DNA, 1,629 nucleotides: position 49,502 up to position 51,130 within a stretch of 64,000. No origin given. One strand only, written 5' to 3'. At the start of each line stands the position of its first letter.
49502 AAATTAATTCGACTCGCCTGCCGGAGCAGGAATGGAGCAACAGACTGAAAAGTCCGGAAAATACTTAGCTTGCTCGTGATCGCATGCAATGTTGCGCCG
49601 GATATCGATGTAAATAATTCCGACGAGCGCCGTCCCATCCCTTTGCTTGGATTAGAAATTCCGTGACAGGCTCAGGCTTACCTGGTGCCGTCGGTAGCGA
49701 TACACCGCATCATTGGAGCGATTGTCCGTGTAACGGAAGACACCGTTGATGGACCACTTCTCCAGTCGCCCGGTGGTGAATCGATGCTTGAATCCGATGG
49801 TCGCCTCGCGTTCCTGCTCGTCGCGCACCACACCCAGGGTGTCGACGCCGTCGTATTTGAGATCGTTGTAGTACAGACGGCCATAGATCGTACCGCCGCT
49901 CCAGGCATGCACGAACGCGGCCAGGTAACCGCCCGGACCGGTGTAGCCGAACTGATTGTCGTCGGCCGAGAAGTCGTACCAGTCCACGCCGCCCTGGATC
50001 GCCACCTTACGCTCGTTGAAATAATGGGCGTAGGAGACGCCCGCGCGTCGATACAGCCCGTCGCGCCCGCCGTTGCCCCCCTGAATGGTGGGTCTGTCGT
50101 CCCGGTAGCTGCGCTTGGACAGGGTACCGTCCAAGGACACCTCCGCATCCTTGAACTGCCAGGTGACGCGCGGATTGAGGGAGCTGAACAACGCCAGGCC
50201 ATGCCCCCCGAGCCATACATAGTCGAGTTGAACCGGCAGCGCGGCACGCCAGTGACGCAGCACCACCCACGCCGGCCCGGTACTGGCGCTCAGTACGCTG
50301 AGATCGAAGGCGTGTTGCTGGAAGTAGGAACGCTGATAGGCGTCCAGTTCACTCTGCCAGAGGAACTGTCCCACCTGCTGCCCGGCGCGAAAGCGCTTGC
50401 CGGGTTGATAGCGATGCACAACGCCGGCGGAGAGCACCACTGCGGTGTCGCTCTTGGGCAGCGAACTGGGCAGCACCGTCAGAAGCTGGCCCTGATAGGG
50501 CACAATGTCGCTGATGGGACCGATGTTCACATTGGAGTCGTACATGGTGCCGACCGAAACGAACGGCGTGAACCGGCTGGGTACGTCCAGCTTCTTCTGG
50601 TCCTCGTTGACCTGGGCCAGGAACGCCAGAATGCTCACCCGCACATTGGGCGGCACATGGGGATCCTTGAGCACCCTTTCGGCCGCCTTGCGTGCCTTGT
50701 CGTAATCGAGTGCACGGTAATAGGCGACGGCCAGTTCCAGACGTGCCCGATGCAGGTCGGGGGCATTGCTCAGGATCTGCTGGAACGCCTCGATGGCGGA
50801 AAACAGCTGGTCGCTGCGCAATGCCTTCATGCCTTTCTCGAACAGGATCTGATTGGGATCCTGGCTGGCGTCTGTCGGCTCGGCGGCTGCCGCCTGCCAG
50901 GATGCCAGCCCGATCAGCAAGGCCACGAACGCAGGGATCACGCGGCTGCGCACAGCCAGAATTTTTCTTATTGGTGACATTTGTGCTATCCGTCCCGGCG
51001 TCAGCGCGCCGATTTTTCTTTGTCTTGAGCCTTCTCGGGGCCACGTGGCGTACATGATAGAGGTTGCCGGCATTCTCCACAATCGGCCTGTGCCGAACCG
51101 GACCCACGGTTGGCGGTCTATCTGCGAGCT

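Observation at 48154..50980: Slam-like TPR plus beta-barrel outer-membrane protein next to a non-lipidated TbpB-fold secreted protein: a putative Slam-dependent hemophore-type secretion pair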

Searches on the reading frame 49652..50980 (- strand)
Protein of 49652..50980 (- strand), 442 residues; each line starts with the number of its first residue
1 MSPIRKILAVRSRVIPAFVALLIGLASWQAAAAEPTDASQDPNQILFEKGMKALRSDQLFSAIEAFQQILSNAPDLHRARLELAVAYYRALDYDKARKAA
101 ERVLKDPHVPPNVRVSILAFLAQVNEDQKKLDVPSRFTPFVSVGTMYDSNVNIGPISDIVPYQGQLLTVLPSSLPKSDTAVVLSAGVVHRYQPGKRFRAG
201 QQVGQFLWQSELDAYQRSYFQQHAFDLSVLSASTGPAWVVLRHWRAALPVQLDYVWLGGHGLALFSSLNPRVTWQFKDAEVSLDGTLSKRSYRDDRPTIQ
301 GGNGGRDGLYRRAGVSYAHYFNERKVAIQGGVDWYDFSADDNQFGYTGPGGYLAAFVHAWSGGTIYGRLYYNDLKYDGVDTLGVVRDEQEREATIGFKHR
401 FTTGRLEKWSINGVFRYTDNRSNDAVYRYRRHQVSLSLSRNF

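Call 5: search_protein_families(library=pfam, proteins=[window:49652-50980:-], max_evalue=1)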
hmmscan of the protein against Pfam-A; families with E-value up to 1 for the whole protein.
window:49652-50980:- (442 aa): 18 families
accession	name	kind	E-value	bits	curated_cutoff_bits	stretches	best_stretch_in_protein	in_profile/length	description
PF24575.1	TPR_Slam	-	2.7e-06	28.2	35.2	1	39-98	43-102/104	Surface lipoprotein assembly modifier, N-terminal TPR repeats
PF07719.23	TPR_2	-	4.2e-06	26.9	27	1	81-105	5-29/34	Tetratricopeptide repeat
PF13432.12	TPR_16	-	8.6e-06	26.5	32.7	1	50-104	4-58/65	Tetratricopeptide repeat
PF14559.12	TPR_19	-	8.6e-06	26.4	25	1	58-106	6-54/68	Tetratricopeptide repeat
PF13174.12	TPR_6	-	3.6e-05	24.6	26.3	1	79-105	2-28/33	Tetratricopeptide repeat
PF13525.12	YfiO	-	9e-05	22.8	25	1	41-106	3-71/203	Outer membrane lipoprotein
PF04575.19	SlipAM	-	0.00012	22.2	22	1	321-442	165-288/288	Surface lipoprotein assembly modifier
PF13512.12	TPR_18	-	0.0094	16.6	21.9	1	38-130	5-101/145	Tetratricopeptide repeat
PF14853.12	Fis1_TPR_C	-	0.011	16.4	25.3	1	83-105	7-29/53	Fis1 C-terminal tetratricopeptide repeat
PF13371.12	TPR_9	-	0.015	15.7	35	1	53-103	5-55/73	Tetratricopeptide repeat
PF00515.34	TPR_1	-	0.015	15.6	27.8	1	79-105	3-29/34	Tetratricopeptide repeat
PF09976.15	TPR_21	-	0.02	15.1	25.5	1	18-132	18-130/193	Tetratricopeptide repeat-like domain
PF25060.1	ARM_TT21_2nd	-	0.032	14.1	27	1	55-107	200-252/270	Tetratricopeptide repeat protein 21 second ARM domain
PF13424.12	TPR_12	-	0.036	14.7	30.1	1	62-104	29-72/77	Tetratricopeptide repeat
PF11207.13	DUF2989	-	0.064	13.6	23.8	1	62-131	124-193/201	Protein of unknown function (DUF2989)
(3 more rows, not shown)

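Call 6: search_protein_families(library=ncbifam, proteins=[window:49652-50980:-], max_evalue=1)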
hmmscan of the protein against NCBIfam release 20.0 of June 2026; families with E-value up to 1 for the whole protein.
window:49652-50980:- (442 aa): 11 families
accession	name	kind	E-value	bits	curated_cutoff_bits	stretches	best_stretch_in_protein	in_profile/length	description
TIGR03302.1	OM_YfiO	subfamily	2.7e-08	33.6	81.4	1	17-102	6-95/239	outer membrane protein assembly factor BamD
NF040959.1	MamA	equivalog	8e-06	25.4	200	1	39-131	67-155/204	magnetosome protein MamA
TIGR02917.1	PEP_TPR_lipo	equivalog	5.1e-05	21.3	312.2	1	46-106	400-460/899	XrtA/PEP-CTERM system TPR-repeat protein PrsT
TIGR02521.1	type_IV_pilW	equivalog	0.0058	16.2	154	1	39-105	131-197/234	type IV pilus biogenesis/stability protein PilW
NF033762.1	social_mot_Tgl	equivalog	0.012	15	225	1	19-132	8-117/252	social motility TPR repeat lipoprotein Tgl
NF052312.1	T9SS_PorW_SprE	equivalog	0.015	13.9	250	1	57-132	118-196/716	type IX secretion system periplasmic lipoprotein PorW/SprE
NF052415.1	T3SS_chap_SctY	equivalog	0.02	15.4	70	1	53-130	16-92/106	type III secretion apparatus assembly chaperone SctY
NF008756.0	PRK11788.1-4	equivalog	0.043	12.8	474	1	48-128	185-262/389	lipopolysaccharide assembly protein LapB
NF008391.2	PRK11189.1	equivalog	0.061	12.8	250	1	50-107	106-163/297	lipoprotein NlpI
NF033920.0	C39_PA2778_fam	equivalog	0.065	12.6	150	1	27-106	139-219/255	PA2778 family cysteine peptidase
NF053607.1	CHU_0125_OmpA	equivalog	0.13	10.7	620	1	46-98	22-74/639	CHU_0125 family OmpA-like outer membrane integrity protein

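Call 8: find_homologous_proteins(query=window:49652-50980:-)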
Query window:49652-50980:- (442 aa): 229 proteins with E <= 0.001 among 8000 candidates; the best 120 are listed.
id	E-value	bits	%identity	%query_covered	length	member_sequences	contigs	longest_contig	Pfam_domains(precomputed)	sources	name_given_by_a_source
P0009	3.2e-293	990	98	100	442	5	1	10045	PF24575.2,PF13432.13,PF07719.24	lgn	-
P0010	9.2e-246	834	83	98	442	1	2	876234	PF04575.20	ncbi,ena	ncbi:MAG: surface lipoprotein assembly modifier [Gammaproteobacteria bacterium]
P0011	6.5e-174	597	64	93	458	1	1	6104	PF04575.20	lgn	-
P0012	1.7e-142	493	55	93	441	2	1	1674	PF14559.13,PF24575.2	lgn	-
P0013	2.2e-139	483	52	96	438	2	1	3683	PF14559.13,PF24575.2,PF11059.15,PF04575.20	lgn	-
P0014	2.3e-138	480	53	96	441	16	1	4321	PF24575.2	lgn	-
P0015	4.7e-136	472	51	93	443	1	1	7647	PF24575.2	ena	-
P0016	1.9e-135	470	52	93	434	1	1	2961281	PF14559.13,PF24575.2,PF11059.15,PF07719.24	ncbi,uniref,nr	ncbi:DUF2860 family protein [Thiohalobacter sp. IOR34]|uniref:surface lipoprotein assembly modifier 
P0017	2.7e-135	470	52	92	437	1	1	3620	PF14559.13,PF24575.2,PF13525.13,PF11059.15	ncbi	-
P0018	4.3e-135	469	52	90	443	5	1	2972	PF14559.13,PF24575.2,PF13525.13,PF13432.13,PF07719.24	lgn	-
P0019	7.2e-135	468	53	91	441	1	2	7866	PF14559.13,PF24575.2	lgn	-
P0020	1.6e-132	460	50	96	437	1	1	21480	PF14559.13,PF24575.2,PF13525.13,PF11059.15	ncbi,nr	ncbi:MAG: tetratricopeptide repeat protein [Gammaproteobacteria bacterium]|nr:tetratricopeptide repe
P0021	5.4e-132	459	51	92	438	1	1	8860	PF24575.2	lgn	-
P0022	6.0e-132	459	50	94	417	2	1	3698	PF14559.13,PF24575.2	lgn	-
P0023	8.3e-132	458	49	99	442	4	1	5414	PF14559.13,PF24575.2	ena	-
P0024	1.2e-131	458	51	99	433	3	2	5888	PF04575.20,PF13432.13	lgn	-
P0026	5.8e-131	455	51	96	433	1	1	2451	PF04575.20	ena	-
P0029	1.2e-129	451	49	96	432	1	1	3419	PF14559.13,PF24575.2,PF04575.20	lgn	-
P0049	1.4e-120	421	49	93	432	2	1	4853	PF14559.13,PF24575.2,PF04575.20,PF13432.13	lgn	-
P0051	2.9e-116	407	46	99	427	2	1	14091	PF11059.15,PF04575.20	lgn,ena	-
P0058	3.6e-113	397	47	91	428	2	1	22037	PF14559.13,PF11059.15,PF04575.20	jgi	jgi:hypothetical protein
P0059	6.9e-113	396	44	96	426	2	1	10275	PF14559.13,PF24575.2,PF20225.5,PF13505.13,PF11059.15,PF04575.20,PF13432.13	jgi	jgi:hypothetical protein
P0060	8.6e-113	395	46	91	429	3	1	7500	PF13505.13,PF11059.15,PF04575.20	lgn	-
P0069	2.1e-108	381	45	92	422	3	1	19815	PF14559.13,PF11059.15,PF04575.20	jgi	jgi:hypothetical protein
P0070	4.4e-108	380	45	92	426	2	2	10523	PF14559.13,PF13505.13,PF04575.20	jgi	-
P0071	1.0e-107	379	45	90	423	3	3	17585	PF14559.13,PF20225.5,PF04575.20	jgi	-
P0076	6.1e-107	376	44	98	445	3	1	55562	PF25060.1,PF11059.15,PF04575.20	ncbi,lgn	-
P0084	2.3e-105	371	43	97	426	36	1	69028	PF14559.13,PF04575.20,PF13432.13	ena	-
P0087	7.3e-105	369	43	97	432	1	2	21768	PF14559.13,PF13505.13,PF04575.20,PF13432.13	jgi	jgi:hypothetical protein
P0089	8.7e-105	369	43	98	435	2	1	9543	PF25060.1,PF04575.20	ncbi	-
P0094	2.9e-104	367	42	96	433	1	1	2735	PF13505.13,PF11059.15,PF04575.20,PF13432.13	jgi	jgi:hypothetical protein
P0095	3.0e-104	367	43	90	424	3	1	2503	PF14559.13,PF04575.20,PF13432.13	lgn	-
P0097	1.8e-103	365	43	100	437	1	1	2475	PF14559.13,PF20225.5,PF11059.15,PF04575.20,PF13432.13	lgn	-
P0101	4.5e-103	363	44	91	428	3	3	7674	PF20225.5,PF11059.15,PF04575.20,PF13432.13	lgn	-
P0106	1.2e-102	362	45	92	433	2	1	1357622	PF14559.13,PF25060.1,PF20225.5,PF11059.15,PF04575.20,PF13432.13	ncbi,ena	-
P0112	2.6e-101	358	42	96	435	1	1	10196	PF14559.13,PF25060.1,PF20225.5,PF13505.13,PF11059.15,PF04575.20,PF13432.13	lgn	-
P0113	3.4e-101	357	40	100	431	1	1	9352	PF14559.13,PF20225.5,PF11059.15,PF04575.20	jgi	jgi:hypothetical protein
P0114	3.7e-101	357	44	97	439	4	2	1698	PF14559.13,PF11059.15,PF04575.20,PF13432.13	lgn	-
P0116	5.2e-101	357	42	97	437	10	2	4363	PF14559.13,PF20225.5,PF11059.15,PF04575.20,PF13432.13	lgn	-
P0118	8.7e-101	356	43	93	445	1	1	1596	PF14559.13,PF11059.15,PF04575.20,PF13432.13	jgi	-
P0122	1.0e-99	352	44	89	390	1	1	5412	PF24575.2,PF04575.20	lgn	-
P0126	1.0e-98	349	41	99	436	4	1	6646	PF11059.15,PF04575.20,PF13432.13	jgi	-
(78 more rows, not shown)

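Call 10: find_encoding_contigs(protein=P0010, flank=8000, max_places=2)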
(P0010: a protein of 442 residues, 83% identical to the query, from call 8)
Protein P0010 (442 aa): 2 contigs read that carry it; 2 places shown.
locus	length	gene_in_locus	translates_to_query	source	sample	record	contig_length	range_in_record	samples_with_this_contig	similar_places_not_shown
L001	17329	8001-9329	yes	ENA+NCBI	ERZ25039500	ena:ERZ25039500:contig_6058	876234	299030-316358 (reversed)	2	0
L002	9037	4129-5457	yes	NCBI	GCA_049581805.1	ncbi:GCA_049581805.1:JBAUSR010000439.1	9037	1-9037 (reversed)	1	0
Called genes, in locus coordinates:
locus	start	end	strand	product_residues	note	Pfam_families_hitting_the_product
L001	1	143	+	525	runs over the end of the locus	PF00488:MutS_V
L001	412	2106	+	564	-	PF02776:TPP_enzyme_N, PF00205:TPP_enzyme_M, PF02775:TPP_enzyme_C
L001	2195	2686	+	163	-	PF01842:ACT, PF22629:ACT_AHAS_ss, PF13710:ACT_5, PF10369:ALS_ss_C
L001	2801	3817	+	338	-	PF02826:2-Hacid_dh_C (weak), PF03446:NAD_binding_2 (weak), PF03807:F420_oxidored, PF07991:KARI_N, PF01450:KARI_C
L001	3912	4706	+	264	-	PF01066:CDP-OH_P_transf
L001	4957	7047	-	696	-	PF13426:PAS_9 (faint), PF08448:PAS_4, PF01966:HD, PF13487:HD_5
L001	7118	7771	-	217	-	PF06035:Peptidase_C93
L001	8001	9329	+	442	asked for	PF04575:SlipAM (faint)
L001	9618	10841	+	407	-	-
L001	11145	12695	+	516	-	PF00682:HMGL-like, PF22617:HCS_D2, PF08502:LeuA_dimer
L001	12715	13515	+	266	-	PF03167:UDG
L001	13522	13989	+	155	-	PF13302:Acetyltransf_3 (weak), PF00583:Acetyltransf_1, PF13673:Acetyltransf_10, PF13508:Acetyltransf_7, PF08445:FR47, PF13420:Acetyltransf_4 (weak)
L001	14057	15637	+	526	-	PF00009:GTP_EFTU, PF22042:EF-G_D2, PF03144:GTP_EFTU_D2, PF16658:RF3_C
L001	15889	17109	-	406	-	PF00483:NTP_transferase, PF12804:NTP_transf_3, PF24894:Hexapep_GlmU, PF25247:LbH_GLGC (faint), PF25084:LbH_EIF2B, PF25087:GMPPB_C (faint)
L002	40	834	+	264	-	PF01066:CDP-OH_P_transf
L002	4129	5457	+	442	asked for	PF04575:SlipAM (faint)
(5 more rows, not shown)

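Call 11: find_encoding_contigs(protein=P0016, flank=8000, max_places=2)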
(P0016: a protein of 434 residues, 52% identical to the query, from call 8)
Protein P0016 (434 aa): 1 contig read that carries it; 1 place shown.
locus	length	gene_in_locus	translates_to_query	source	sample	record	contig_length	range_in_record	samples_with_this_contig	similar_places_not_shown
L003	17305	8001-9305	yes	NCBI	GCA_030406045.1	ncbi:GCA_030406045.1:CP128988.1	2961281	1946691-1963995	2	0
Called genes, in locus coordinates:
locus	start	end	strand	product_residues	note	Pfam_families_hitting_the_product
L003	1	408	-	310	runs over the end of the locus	PF00149:Metallophos, PF12850:Metallophos_2 (weak)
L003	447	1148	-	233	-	PF01694:Rhomboid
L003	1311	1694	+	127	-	PF19931:DUF6394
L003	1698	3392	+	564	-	PF07885:Ion_trans_2 (weak), PF02254:TrkA_N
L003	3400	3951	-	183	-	PF04343:DUF488, PF22751:DUF488-N3a (weak)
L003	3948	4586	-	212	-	PF01625:PMSR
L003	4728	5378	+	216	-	PF13192:Thioredoxin_3, PF13646:HEAT_2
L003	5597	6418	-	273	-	PF00899:ThiF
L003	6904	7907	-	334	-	PF13384:HTH_23, PF13518:HTH_28, PF13551:HTH_29, PF13565:HTH_32, PF13592:HTH_33, PF13358:DDE_3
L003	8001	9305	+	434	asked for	PF07719:TPR_2 (faint), PF14559:TPR_19 (faint), PF24575:TPR_Slam (weak), PF11059:DUF2860 (weak)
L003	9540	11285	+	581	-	PF13483:Lactamase_B_3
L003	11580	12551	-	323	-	PF08843:AbiEii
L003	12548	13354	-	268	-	PF13338:AbiEi_4 (faint)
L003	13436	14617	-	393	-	-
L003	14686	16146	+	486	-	PF18982:JetA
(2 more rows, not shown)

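Call 25: find_related_loci(query=A3, collection=genome_contigs, flank=7000)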
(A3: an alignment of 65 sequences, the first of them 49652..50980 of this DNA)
Query A3 (442 aa) in genome_contigs; peptide patterns used: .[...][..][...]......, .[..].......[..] (x = any residue, [..] = any of these).
257 stretches matched a pattern; 148 encode a relative of the query (tblastn E <= 1e-3); the best 80 are kept; 80 distinct loci.
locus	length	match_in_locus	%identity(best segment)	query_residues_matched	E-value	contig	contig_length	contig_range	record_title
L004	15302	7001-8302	83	9-442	0e+0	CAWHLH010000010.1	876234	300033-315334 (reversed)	MAG: uncultured Gammaproteobacteria bacterium isolate MFD02923.bin.1.29 genome assembly, contig: contig_6058, whole geno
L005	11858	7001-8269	53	20-442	1e-143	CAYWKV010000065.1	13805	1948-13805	MAG TPA_asm: uncultured Gammaproteobacteria bacterium isolate SRP144015_co1_99 genome assembly, contig: NODE_2111_length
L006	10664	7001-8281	51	5-442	1e-136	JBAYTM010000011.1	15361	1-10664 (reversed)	MAG: Thiohalobacteraceae bacterium isolate SO_2016_LW2_99 scaffold07588_LW138R_2016, whole genome shotgun sequence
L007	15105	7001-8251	50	20-442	2e-136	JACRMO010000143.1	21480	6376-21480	MAG: Gammaproteobacteria bacterium isolate NC_groundwater_1909_Pr3_S2p5_61_7 SR2-18-S2p5_coassembly_scaffold_126658, who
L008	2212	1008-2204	53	36-433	9e-143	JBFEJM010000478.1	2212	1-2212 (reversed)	MAG: Gammaproteobacteria bacterium isolate Mix_mud01.2020.11.48 k141_775737_length_2212_cov_6.0000, whole genome shotgun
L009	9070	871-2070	50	32-442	2e-132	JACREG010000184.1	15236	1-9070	MAG: Gammaproteobacteria bacterium isolate NC_groundwater_1693_Pr3_B-0.1um_62_12 SR-2_scaffold_141_3927678, whole genome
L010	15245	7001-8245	50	20-442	2e-131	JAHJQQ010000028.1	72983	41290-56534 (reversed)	MAG: Gammaproteobacteria bacterium isolate OS_PC_MetaG.mb.114 OS_PC_MetaG.mb.114_k141_379549, whole genome shotgun seque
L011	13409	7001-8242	50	21-442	8e-130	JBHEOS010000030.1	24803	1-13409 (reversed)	MAG: Gammaproteobacteria bacterium isolate S6_bin.42.strict S6_NODE_30, whole genome shotgun sequence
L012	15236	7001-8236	50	33-442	2e-129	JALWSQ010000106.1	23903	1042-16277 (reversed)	MAG: Thiohalobacter sp. isolate M2_metabat2_scaf2bin.091 M2_NODE_1909_length_23903_cov_4.104770, whole genome shotgun se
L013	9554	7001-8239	54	30-442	4e-144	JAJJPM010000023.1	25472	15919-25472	MAG: Gammaproteobacteria bacterium isolate B8 NODE_151_length_25472_cov_10.547940, whole genome shotgun sequence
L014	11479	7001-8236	49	21-440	3e-125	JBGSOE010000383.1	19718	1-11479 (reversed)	MAG: Thiohalobacterales bacterium isolate JTS-AC272 k141_4045455, whole genome shotgun sequence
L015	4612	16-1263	47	14-442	7e-119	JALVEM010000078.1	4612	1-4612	MAG: Thiohalobacter sp. isolate 134-614_metabat2_scaf2bin.111 134-614_scaffold_17033_c1, whole genome shotgun sequence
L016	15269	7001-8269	44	11-442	1e-117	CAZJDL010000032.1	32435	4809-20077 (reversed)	MAG TPA_asm: uncultured Pseudomonadales bacterium isolate SRP345593_co1_169 genome assembly, contig: NODE_170_length_324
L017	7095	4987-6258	44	12-442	4e-117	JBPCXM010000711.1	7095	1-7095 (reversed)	MAG: Pseudomonadales bacterium isolate MAG_seacave_111 S1Ck127_5613438, whole genome shotgun sequence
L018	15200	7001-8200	45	28-442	1e-115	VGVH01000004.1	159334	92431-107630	MAG: Gammaproteobacteria bacterium isolate K_Offshore_80m_m2_176 K_Offshore_80m_m2_176_Ga0194132_10000099, whole genome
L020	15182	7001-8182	46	47-442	2e-114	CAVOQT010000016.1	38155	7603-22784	MAG: uncultured Gammaproteobacteria bacterium isolate MFD09964.bin.1.363 genome assembly, contig: contig_74387, whole ge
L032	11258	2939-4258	43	6-442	8e-110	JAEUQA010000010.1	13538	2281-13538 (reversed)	MAG: Chromatiales bacterium isolate new MAG-239 k141_3537138, whole genome shotgun sequence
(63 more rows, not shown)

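Call 30: predict_structure(alignment_id=A3)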
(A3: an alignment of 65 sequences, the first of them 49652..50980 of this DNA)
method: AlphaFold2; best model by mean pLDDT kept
length: 442 residues; sequences in the alignment: 65
mean_pLDDT: 91.5   pTM: 0.80
mean pLDDT of the five models: 91.5, 91.0, 90.5, 89.9, 89.6
residues with pLDDT >= 90: 357; 70-90: 49; 50-70: 23; < 50: 13
segments of 3 or more residues with pLDDT < 50: 1-5, 28-30, 35-37
pLDDT, mean of each block of 10 residues (from residue 1): 48 65 57 51 93 95 97 94 97 96 96 96 94 93 98 90 82 93 98 93 96 98 97 98 96 96 97 97 98 85 90 98 96 98 96 98 97 95 90 98 95 98 93 98 93
secondary structure, 60 per line:
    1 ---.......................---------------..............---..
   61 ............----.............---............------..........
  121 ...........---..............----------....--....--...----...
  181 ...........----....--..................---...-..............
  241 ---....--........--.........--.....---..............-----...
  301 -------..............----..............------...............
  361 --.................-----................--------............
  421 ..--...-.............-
elements in order: H4-26 H42-55 H59-72 H77-89 H93-104 H111-131 E135-148 E159-162 E165-168 E178-191 E196-199 E202-219 E227-240 E244-247 E250-257 E260-268 E271-275 E279-292 E308-321 E326-339 E346-360 E363-379 E385-400 E409-422 E429-441

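Call 41: fold_search(model_id=the predicted structure, library=pdb)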
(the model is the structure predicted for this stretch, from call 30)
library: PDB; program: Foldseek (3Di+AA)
matches with E <= 10: 1486; with E <= 0.001: 261
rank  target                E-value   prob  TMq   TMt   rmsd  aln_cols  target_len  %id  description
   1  9h80_M                3.3e-09  1.00  0.36  0.39  10.9       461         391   13  Structure of the outer membrane exopolysaccharide transporter PelBC (released 2025-06-11)
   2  4v3h_A                3.7e-09  1.00  0.38  0.49   7.0       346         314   12  Crystal structure of CymA from Klebsiella oxytoca (released 2015-06-03)
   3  4v3h_B                3.7e-09  1.00  0.36  0.47   7.1       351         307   12  Crystal structure of CymA from Klebsiella oxytoca (released 2015-06-03)
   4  2x9k                  4.4e-09  1.00  0.44  0.66   6.2       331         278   10  Structure of a E.coli porin (released 2011-01-26)
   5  4d5b_B                4.4e-09  1.00  0.36  0.46   7.3       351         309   12  Crystal structure of CymA from Klebsiella oxytoca (released 2015-06-03)
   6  4d5d_A                6.4e-09  1.00  0.40  0.51   6.7       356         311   12  Crystal structure of CymA from Klebsiella oxytoca (released 2015-06-03)
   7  4v3g_A                6.4e-09  1.00  0.38  0.46   9.6       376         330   12  Crystal structure of CymA from Klebsiella oxytoca (released 2015-06-03)
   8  4v3g_B                7.1e-09  1.00  0.36  0.46   8.5       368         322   12  Crystal structure of CymA from Klebsiella oxytoca (released 2015-06-03)
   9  4d51                  8.0e-09  1.00  0.40  0.52   6.9       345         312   12  Crystal structure of CymA from Klebsiella oxytoca (released 2015-06-03)
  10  4d5b_A                8.4e-09  1.00  0.40  0.51   6.7       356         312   12  Crystal structure of CymA from Klebsiella oxytoca (released 2015-06-03)
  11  4foz                  8.4e-09  1.00  0.35  0.40  12.7       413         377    9  Crystal Structure of OccD1 (OprD) Y282R/D307H (released 2013-03-13)
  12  3sy9_B                8.4e-09  1.00  0.35  0.40  14.8       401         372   10  Crystal structure of Pseudomonas aeruginosa OccD2 (OpdC) (released 2012-02-08)
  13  4frx_B                8.9e-09  1.00  0.32  0.35  12.9       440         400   10  Crystal Structure of Pseudomonas aeruginosa OccK8 (OprE) (released 2013-07-24)
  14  3sy9_C                9.4e-09  1.00  0.34  0.40  15.5       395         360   10  Crystal structure of Pseudomonas aeruginosa OccD2 (OpdC) (released 2012-02-08)
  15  5ldv                  9.9e-09  1.00  0.35  0.38  12.4       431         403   11  Crystal Structures of MOMP from Campylobacter jejuni (released 2016-10-26)
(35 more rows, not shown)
